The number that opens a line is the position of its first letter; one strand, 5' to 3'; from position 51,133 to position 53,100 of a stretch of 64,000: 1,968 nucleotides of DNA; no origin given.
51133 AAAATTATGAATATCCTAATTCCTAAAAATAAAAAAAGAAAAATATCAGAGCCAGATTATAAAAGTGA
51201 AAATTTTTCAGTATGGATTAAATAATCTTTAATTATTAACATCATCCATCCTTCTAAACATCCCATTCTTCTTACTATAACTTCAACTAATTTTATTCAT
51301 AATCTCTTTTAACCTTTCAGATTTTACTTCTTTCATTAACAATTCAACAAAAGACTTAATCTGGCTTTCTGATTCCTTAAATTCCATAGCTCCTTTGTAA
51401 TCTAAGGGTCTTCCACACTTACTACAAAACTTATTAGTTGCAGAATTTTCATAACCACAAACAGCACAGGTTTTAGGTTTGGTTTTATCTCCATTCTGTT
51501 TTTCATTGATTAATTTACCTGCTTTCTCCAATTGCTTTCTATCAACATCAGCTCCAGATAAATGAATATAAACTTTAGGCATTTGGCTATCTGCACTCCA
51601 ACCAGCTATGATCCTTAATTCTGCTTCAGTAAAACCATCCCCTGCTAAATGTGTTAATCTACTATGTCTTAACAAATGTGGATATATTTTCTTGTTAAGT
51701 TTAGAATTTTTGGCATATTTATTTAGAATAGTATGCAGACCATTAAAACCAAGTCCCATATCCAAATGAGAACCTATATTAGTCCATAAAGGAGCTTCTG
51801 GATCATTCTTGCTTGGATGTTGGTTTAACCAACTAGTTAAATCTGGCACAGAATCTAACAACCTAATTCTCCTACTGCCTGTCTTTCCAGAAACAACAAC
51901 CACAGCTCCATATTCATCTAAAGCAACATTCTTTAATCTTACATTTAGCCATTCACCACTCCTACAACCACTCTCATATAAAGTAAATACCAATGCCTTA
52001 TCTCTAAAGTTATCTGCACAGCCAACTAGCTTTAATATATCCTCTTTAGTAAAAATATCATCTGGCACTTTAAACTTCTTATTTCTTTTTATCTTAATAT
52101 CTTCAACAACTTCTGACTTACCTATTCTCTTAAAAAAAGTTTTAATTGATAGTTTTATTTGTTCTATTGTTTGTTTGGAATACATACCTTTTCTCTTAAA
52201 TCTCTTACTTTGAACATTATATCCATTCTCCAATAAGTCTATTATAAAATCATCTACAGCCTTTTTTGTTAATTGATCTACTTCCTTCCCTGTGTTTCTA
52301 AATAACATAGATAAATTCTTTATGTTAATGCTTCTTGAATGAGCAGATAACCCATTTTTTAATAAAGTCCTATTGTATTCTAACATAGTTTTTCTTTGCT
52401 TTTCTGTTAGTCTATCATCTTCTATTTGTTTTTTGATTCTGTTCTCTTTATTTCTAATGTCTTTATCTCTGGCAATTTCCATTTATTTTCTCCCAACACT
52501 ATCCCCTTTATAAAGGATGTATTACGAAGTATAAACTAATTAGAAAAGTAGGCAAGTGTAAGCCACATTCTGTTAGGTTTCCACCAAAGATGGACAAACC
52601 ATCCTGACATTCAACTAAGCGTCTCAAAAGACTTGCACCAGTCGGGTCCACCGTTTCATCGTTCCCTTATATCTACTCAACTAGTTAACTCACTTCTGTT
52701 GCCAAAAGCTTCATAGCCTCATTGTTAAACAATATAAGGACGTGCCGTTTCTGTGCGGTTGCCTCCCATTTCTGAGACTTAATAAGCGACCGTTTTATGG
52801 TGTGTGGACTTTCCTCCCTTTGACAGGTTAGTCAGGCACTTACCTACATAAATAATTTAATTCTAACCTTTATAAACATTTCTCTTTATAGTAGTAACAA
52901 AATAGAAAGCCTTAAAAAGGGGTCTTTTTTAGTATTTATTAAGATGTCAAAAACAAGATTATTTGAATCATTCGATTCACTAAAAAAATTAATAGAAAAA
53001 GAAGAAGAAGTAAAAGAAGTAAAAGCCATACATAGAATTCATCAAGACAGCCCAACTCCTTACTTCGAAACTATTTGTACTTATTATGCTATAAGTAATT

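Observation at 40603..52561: ~11.9 kb integrative element bounded by 14-bp direct repeats and inserted in the 3' end of the RNase P RNA gene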

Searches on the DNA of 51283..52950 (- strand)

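Call 52: search_rna_families(sources=[L009, L010, L011, L012, L013, L014, L015, L016, L017, L018, L019, L020, L021, L022, L023, L024, L025, L026, L027, L028], threshold=gathering)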
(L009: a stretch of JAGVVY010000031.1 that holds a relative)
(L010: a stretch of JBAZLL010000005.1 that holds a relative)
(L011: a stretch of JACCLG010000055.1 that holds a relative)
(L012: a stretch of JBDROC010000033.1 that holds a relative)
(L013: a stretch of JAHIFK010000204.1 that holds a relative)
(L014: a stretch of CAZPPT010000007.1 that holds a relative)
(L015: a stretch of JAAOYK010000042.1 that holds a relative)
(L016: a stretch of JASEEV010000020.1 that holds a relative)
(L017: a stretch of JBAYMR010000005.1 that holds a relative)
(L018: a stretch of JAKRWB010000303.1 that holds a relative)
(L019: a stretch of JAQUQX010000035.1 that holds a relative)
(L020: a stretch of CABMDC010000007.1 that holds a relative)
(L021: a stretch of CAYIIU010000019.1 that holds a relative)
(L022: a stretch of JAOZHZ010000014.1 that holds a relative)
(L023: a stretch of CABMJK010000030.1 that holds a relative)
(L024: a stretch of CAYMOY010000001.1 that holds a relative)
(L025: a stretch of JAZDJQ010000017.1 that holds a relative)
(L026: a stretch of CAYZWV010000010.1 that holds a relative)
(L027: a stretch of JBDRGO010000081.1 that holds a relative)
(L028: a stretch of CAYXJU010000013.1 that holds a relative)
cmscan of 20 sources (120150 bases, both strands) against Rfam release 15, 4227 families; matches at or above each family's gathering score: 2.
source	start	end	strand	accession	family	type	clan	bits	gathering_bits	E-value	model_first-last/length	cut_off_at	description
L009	6123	6506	-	RF02540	LSU_rRNA_archaea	Gene; rRNA;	CL00112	308.3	50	1.6e-93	2595-2987/2987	5'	Archaeal large subunit ribosomal RNA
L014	248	319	+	RF00005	tRNA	Gene; tRNA;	CL00001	66.5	29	5.3e-12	1-71/71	no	tRNA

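Call 53: search_rna_families(sources=[L029, L030, L031, L032, L033, L034, L035, L036, L037, L038, L039, L040, L041, L042, L043, L044, L045, L046, L047, L048], threshold=gathering)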
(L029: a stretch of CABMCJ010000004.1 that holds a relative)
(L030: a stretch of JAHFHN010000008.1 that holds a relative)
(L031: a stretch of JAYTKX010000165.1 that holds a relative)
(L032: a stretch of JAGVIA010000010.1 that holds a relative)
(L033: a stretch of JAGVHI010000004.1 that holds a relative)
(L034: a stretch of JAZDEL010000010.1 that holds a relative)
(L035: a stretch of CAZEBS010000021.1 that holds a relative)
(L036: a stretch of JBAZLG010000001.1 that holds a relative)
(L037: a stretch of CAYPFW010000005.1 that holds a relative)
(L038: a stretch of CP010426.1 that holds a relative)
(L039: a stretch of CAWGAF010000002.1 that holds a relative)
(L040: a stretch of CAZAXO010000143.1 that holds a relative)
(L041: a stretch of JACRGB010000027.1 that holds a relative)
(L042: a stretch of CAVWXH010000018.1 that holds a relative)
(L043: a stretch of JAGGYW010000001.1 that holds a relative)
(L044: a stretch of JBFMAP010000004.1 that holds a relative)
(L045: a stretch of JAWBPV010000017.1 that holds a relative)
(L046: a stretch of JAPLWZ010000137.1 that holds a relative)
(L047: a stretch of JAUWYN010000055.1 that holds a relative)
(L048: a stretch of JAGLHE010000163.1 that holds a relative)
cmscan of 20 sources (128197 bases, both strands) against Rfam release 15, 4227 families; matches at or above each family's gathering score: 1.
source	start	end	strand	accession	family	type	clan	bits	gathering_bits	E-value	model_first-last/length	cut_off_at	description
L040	759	862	+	RF00005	tRNA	Gene; tRNA;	CL00001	46.7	29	1.6e-06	1-71/71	no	tRNA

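Call 54: search_rna_families(sources=[L049, L050, L051, L052, L053, L054, L055, L056, L057, L058, L059, L060, L061, L062, L063, L064, L065, L066, L067, L068], threshold=gathering)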
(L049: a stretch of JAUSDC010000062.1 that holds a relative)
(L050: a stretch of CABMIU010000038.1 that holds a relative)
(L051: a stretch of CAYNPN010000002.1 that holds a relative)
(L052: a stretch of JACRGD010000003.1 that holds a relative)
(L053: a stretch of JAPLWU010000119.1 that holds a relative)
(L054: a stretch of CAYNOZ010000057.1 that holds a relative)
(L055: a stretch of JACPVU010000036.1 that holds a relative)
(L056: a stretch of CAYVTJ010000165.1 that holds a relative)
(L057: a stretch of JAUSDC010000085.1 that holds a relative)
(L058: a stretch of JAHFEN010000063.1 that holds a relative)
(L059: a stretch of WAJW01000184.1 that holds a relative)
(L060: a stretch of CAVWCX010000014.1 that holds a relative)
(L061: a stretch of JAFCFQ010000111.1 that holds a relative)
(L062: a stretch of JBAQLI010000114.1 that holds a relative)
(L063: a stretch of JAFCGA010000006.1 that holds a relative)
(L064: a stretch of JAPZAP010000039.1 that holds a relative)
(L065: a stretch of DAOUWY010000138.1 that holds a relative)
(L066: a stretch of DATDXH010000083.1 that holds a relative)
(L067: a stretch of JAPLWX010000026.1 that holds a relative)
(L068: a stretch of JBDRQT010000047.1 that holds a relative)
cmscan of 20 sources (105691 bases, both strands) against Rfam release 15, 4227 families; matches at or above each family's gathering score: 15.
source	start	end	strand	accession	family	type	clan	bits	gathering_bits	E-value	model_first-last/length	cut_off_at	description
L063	2739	2854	+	RF00001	5S_rRNA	Gene; rRNA;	CL00113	75.4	38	6.4e-14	1-120/120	no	5S ribosomal RNA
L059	80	151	+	RF00005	tRNA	Gene; tRNA;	CL00001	74.2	29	3.6e-14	1-71/71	no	tRNA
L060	2801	2874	+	RF00005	tRNA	Gene; tRNA;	CL00001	67.1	29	3.3e-12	1-71/71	no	tRNA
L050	1544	1615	-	RF00005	tRNA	Gene; tRNA;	CL00001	64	29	2.4e-11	1-71/71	no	tRNA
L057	1618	1691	-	RF00005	tRNA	Gene; tRNA;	CL00001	61.2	29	1.4e-10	1-71/71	no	tRNA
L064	2813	2895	+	RF00005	tRNA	Gene; tRNA;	CL00001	58.8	29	6.1e-10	1-71/71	no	tRNA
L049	2819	2893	+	RF00005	tRNA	Gene; tRNA;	CL00001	58.2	29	9.1e-10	1-71/71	no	tRNA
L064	338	412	+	RF00005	tRNA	Gene; tRNA;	CL00001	58.1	29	1e-09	1-71/71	no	tRNA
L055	776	894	-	RF00005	tRNA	Gene; tRNA;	CL00001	53.8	29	1.5e-08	1-71/71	no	tRNA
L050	2544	2653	+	RF00005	tRNA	Gene; tRNA;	CL00001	50.2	29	1.4e-07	1-71/71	no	tRNA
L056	286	407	+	RF00005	tRNA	Gene; tRNA;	CL00001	49.1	29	3e-07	1-71/71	no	tRNA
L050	2809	2894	+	RF00005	tRNA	Gene; tRNA;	CL00001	48.1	29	5.6e-07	1-71/71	no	tRNA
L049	1620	1705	+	RF00005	tRNA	Gene; tRNA;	CL00001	47.7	29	7.1e-07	1-71/71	no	tRNA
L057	2811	2895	+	RF00005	tRNA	Gene; tRNA;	CL00001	47.6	29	7.7e-07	1-71/71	no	tRNA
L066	2741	2874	+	RF00005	tRNA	Gene; tRNA;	CL00001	42.8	29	1.6e-05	1-71/71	no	tRNA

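Call 55: search_rna_families(sources=[L069, L070, L071, L072, L073, L074, L075, L076, L077, L078, L079, L080, L081, L082, L083, L084, L085, L086, L087, L088], threshold=gathering)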
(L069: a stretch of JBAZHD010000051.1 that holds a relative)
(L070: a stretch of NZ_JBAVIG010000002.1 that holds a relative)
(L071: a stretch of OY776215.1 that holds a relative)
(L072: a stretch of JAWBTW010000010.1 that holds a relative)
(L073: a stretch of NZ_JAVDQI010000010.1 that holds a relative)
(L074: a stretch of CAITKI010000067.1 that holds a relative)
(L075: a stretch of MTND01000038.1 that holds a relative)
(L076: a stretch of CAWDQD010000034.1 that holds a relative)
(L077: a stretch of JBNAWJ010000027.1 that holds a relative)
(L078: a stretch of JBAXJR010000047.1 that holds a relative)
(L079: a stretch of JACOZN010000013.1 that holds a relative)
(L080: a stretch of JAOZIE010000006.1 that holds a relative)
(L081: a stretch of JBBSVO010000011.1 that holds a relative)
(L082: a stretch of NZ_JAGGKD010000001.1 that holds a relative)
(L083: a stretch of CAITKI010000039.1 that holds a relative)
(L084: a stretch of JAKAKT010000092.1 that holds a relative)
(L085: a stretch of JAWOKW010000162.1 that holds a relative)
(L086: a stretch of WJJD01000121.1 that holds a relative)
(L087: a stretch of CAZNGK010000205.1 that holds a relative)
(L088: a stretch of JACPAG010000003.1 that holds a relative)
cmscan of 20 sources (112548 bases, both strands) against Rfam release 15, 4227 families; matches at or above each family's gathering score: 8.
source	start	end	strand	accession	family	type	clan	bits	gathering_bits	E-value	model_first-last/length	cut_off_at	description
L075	2803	2875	+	RF00005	tRNA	Gene; tRNA;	CL00001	74.8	29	2.6e-14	1-71/71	no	tRNA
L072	1850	1924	+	RF00005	tRNA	Gene; tRNA;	CL00001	73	29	8e-14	1-71/71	no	tRNA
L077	4305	4377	-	RF00005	tRNA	Gene; tRNA;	CL00001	61.1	29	1.5e-10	1-71/71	no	tRNA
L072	2822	2896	+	RF00005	tRNA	Gene; tRNA;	CL00001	58.6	29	7.5e-10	1-71/71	no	tRNA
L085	551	625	+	RF00005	tRNA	Gene; tRNA;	CL00001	55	29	7.3e-09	1-71/71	no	tRNA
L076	2751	2834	+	RF00005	tRNA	Gene; tRNA;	CL00001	53.5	29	2e-08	1-71/71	no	tRNA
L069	5581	5663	-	RF00005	tRNA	Gene; tRNA;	CL00001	52.8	29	3e-08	1-71/71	no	tRNA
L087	1037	1140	+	RF00005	tRNA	Gene; tRNA;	CL00001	49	29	3.4e-07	1-71/71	no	tRNA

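Call 65: search_rna_families(source=window, start=52450, end=52950, threshold=gathering, show_alignments=1)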
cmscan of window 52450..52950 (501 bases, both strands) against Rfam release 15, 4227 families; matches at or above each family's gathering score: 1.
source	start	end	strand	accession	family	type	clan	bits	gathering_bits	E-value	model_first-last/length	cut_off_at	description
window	52548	52847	-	RF00373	RNaseP_arch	Gene; ribozyme;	CL00002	148.1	84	6.4e-44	1-288/288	no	Archaeal RNase P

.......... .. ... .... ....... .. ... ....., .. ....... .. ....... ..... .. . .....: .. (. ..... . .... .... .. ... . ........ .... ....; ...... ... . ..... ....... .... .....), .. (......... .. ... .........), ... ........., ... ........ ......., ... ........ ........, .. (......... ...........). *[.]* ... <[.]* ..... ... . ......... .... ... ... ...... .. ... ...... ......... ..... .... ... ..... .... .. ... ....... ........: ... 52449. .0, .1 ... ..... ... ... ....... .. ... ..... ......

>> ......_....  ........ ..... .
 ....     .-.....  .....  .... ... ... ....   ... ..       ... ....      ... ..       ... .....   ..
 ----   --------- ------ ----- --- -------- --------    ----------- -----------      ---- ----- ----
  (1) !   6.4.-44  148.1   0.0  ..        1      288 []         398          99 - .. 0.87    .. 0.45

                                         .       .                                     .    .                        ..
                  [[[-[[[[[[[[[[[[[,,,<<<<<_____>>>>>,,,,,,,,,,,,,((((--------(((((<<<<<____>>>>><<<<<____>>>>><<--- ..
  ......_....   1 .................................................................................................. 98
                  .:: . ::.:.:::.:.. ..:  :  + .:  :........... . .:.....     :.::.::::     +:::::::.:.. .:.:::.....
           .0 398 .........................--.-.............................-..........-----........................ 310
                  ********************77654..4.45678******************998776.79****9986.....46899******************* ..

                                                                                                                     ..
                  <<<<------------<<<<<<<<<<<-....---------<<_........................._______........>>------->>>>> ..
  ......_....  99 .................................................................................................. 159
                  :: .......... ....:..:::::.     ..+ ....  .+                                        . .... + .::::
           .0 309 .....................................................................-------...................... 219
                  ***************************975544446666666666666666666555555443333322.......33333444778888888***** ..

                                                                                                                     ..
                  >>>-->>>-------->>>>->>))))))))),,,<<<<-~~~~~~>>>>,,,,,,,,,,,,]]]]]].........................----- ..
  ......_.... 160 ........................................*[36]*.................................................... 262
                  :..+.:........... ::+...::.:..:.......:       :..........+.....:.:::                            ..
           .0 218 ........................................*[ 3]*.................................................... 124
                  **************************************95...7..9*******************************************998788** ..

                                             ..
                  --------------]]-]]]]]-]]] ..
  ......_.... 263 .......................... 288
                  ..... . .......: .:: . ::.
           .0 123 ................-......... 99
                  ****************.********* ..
